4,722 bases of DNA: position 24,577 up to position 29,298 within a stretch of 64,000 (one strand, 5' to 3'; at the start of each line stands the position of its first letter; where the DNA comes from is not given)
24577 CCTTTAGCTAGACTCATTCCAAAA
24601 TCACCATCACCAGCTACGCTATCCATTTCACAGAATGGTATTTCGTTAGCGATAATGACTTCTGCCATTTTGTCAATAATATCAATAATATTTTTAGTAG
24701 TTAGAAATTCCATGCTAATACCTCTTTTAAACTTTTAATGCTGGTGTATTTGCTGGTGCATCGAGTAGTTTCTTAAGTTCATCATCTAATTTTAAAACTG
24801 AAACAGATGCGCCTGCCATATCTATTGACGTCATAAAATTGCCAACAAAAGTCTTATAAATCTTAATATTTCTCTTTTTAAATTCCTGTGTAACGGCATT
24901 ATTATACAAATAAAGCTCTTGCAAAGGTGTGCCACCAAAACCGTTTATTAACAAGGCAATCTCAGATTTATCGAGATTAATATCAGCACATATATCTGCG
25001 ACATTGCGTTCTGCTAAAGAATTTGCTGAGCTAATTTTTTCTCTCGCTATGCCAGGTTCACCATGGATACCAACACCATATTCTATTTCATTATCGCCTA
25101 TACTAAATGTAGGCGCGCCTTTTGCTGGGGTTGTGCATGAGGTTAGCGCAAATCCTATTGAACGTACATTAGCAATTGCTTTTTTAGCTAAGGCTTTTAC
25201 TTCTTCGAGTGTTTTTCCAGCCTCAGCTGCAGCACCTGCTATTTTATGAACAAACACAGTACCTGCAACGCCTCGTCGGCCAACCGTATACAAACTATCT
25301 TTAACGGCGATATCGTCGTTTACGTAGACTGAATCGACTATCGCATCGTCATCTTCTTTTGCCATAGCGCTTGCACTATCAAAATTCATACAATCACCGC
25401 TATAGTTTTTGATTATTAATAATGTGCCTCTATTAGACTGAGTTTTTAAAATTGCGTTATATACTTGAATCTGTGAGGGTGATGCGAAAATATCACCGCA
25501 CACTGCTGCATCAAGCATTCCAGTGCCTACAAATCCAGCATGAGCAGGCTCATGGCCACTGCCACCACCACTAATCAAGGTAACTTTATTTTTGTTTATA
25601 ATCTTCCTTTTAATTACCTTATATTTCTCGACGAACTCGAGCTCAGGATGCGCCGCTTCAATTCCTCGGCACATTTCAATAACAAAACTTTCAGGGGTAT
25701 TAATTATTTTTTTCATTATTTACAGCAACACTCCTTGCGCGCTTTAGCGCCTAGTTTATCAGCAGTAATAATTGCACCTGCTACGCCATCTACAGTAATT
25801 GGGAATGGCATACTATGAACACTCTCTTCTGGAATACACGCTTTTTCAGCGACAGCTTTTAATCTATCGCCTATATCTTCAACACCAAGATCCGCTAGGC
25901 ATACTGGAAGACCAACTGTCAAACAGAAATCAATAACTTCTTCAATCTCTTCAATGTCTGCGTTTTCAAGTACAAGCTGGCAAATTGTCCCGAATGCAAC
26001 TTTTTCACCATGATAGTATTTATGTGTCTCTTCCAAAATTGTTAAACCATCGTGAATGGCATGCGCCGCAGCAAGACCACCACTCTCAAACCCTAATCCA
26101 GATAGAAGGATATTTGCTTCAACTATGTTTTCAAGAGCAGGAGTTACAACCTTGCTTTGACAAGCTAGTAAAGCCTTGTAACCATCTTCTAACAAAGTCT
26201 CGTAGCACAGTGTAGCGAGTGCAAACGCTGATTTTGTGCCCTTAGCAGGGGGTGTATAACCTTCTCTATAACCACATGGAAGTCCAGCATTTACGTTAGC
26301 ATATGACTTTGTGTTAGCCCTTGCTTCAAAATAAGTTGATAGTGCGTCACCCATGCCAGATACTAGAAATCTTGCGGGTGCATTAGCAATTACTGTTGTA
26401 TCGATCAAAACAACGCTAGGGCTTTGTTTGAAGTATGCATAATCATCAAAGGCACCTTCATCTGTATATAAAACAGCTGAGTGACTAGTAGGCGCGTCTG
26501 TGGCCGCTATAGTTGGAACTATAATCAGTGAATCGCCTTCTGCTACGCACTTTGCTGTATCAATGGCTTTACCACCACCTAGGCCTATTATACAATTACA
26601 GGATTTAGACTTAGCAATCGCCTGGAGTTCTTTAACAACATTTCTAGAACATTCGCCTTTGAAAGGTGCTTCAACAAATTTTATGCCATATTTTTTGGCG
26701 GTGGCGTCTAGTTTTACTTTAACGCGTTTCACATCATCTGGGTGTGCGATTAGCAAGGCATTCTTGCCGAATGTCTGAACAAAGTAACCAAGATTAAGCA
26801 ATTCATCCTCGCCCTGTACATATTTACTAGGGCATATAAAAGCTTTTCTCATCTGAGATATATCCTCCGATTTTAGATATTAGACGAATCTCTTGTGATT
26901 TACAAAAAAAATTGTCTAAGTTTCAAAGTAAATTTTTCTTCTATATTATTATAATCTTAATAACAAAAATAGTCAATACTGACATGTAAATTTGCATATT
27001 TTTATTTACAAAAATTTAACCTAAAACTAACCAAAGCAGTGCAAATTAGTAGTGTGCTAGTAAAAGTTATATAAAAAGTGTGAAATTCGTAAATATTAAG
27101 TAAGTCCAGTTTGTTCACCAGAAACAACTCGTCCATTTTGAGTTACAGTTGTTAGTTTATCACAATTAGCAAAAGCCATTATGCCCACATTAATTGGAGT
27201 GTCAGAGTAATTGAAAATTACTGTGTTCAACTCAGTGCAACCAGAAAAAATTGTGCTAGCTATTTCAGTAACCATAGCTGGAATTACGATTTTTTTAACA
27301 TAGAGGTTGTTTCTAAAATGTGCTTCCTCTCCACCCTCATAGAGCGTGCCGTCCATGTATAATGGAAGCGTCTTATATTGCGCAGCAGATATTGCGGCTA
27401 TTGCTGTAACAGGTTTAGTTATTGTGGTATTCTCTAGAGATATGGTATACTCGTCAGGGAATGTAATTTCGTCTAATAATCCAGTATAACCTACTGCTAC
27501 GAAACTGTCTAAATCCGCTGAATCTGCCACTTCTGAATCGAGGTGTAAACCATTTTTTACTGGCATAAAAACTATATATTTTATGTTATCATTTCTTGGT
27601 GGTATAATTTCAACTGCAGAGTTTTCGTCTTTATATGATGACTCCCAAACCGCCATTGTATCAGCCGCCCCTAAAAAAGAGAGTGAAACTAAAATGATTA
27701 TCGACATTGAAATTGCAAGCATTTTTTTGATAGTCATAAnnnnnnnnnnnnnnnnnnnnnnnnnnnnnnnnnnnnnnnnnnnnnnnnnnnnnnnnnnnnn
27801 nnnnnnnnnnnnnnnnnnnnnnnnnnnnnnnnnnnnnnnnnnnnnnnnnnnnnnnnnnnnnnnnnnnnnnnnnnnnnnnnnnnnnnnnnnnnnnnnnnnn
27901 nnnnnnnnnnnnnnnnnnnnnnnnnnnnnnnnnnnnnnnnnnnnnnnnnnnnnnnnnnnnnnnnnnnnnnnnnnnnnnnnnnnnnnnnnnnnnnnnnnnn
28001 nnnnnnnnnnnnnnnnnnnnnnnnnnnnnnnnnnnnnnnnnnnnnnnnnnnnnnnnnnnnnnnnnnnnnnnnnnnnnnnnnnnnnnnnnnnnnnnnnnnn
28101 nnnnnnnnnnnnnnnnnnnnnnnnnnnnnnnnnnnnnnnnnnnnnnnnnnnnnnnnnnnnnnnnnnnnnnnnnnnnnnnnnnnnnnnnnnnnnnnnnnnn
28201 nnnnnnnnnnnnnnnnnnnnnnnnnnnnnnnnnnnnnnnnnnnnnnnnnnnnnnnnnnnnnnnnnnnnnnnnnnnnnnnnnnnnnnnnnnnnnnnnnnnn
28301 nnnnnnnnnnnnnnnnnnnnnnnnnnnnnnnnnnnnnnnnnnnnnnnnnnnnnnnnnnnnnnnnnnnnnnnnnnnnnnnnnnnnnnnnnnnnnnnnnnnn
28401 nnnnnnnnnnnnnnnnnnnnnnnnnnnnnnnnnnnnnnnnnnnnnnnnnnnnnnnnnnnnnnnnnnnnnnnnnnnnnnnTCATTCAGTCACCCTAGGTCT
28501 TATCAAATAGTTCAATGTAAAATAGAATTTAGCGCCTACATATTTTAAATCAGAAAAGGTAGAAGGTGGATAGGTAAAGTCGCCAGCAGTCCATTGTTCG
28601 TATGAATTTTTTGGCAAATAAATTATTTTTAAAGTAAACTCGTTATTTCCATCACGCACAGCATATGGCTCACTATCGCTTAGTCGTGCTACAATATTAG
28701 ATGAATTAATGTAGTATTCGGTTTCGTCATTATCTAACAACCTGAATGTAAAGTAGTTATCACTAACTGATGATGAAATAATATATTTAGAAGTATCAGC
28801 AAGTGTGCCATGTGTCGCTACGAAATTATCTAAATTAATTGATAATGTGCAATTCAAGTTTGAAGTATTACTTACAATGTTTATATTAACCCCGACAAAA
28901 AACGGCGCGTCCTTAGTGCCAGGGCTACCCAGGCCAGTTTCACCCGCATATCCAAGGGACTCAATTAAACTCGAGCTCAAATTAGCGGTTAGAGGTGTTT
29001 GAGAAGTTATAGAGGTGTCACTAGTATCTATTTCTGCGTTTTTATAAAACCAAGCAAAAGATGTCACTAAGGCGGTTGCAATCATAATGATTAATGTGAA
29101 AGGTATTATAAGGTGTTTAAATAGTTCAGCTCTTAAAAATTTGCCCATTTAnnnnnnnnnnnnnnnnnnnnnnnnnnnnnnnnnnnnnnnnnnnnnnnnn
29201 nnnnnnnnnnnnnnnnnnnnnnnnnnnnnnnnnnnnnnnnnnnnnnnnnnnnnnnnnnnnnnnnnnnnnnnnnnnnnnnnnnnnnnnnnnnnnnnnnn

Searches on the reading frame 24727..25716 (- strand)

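Call 8: search_protein_families(library=pfam, proteins=[window:24727-25716:-], max_evalue=0.001)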
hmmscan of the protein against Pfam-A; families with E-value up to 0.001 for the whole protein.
window:24727-25716:- (329 aa): 1 family
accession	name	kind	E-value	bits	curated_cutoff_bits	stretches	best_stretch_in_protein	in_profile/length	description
PF02733.22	Dak1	-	3.8e-125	417.4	31.4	1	18-326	2-313/313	Dak1 domain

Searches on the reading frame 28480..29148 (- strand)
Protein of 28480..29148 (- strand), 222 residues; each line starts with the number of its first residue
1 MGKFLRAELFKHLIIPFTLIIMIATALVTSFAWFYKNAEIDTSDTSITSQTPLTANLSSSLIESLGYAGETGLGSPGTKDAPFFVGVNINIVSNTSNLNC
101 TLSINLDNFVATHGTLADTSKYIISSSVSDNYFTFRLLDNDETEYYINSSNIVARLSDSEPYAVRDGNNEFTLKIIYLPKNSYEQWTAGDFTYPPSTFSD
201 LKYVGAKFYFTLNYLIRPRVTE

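Call 5: search_protein_families(library=pfam, proteins=[window:28480-29148:-], max_evalue=0.01)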
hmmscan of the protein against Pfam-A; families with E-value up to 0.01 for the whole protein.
window:28480-29148:- (222 aa): 0 families

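Call 7: search_protein_families(library=ncbifam, proteins=[window:28480-29148:-], max_evalue=1)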
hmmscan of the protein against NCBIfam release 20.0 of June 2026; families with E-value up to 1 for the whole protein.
window:28480-29148:- (222 aa): 0 families

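Call 12: find_encoding_contigs(protein=window:28480-29148:-, flank=3000, max_places=6)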
Protein window:28480-29148:- (222 aa): 1 contig read that carries it; 1 place shown.
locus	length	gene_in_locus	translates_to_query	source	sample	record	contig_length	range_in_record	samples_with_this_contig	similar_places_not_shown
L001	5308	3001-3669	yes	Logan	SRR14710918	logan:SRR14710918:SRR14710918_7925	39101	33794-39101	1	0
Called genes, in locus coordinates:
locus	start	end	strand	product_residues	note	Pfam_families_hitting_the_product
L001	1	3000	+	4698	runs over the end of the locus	PF18657:YDG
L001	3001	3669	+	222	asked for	-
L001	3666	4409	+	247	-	-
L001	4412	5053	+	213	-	PF13306:LRR_5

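Call 18: list_cluster_members(proteins=[window:28480-29148:-, window:27740-28483:-, window:27096-27737:-, window:24727-25716:-, window:5632-7302:+, window:29149-43245:-, window:19641-21371:+, window:61170-62486:+])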
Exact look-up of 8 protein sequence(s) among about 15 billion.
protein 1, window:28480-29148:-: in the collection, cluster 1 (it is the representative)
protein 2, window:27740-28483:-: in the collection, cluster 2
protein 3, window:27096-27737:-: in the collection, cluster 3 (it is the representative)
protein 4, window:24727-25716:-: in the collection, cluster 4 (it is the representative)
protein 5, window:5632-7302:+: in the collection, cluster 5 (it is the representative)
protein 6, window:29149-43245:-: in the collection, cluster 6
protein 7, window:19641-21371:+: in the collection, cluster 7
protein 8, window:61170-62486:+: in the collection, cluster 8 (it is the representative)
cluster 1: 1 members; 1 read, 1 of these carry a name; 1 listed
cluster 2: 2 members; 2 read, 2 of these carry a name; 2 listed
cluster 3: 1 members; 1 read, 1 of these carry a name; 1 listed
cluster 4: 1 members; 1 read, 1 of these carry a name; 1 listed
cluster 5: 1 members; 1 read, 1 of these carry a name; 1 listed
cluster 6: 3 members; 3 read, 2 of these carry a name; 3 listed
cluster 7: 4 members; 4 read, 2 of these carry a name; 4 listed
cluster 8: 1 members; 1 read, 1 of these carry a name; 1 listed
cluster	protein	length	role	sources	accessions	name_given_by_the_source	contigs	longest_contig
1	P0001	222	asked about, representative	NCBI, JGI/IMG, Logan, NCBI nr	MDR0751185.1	MAG: hypothetical protein LBF12_01140 [Christensenellaceae bacterium] | hypothetical protein | hypothetical protein [Christensenellaceae bacterium]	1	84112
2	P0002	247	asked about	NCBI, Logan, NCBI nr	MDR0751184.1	MAG: hypothetical protein LBF12_01135 [Christensenellaceae bacterium] | hypothetical protein [Christensenellaceae bacterium]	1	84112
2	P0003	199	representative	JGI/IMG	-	hypothetical protein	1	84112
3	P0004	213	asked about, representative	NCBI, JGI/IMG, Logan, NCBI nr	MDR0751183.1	MAG: leucine-rich repeat protein [Christensenellaceae bacterium] | hypothetical protein | leucine-rich repeat protein [Christensenellaceae bacterium]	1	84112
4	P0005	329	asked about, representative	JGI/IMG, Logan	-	dihydroxyacetone kinase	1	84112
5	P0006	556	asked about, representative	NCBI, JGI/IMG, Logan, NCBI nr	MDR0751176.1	MAG: alpha-glucosidase [Christensenellaceae bacterium] | oligo-1,6-glucosidase | alpha-glucosidase [Christensenellaceae bacterium]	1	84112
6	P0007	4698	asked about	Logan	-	-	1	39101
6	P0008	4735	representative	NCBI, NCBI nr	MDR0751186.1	MAG: YDG domain-containing protein [Christensenellaceae bacterium] | YDG domain-containing protein [Christensenellaceae bacterium]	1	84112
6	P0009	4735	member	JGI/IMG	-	hypothetical protein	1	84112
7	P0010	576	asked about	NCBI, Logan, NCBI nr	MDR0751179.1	MAG: hypothetical protein LBF12_01105 [Christensenellaceae bacterium] | hypothetical protein [Christensenellaceae bacterium]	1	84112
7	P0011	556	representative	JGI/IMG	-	hypothetical protein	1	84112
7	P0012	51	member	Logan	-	-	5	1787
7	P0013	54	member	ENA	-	-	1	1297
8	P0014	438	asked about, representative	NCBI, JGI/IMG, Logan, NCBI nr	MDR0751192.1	MAG: ABC transporter substrate-binding protein [Christensenellaceae bacterium] | spermidine/putrescine transport system substrate-binding protein | ABC transporter substrate-binding protein [Christensenellaceae bacterium]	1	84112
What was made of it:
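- Tried and rejected: A separate Logan contig of run SRR14710918 encodes an identical 4,698-aa product (calls 12, 18), although it may rest on the same reads.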

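Call 31: search_solved_structures(query=A2, max_evalue=10)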
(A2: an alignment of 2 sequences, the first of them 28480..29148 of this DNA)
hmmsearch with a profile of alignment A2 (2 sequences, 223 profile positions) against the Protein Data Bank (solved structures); distinct sequences matched with E-value up to 10: 1.
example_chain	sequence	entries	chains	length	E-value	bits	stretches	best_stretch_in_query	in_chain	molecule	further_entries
8iuf_4C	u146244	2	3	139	1.1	11.9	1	2-37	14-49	COXEG3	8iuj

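Call 69: search_protein_families(library=pfam, proteins=[window:28480-29148:-], max_evalue=10)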
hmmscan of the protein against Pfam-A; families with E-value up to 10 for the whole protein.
window:28480-29148:- (222 aa): 0 families
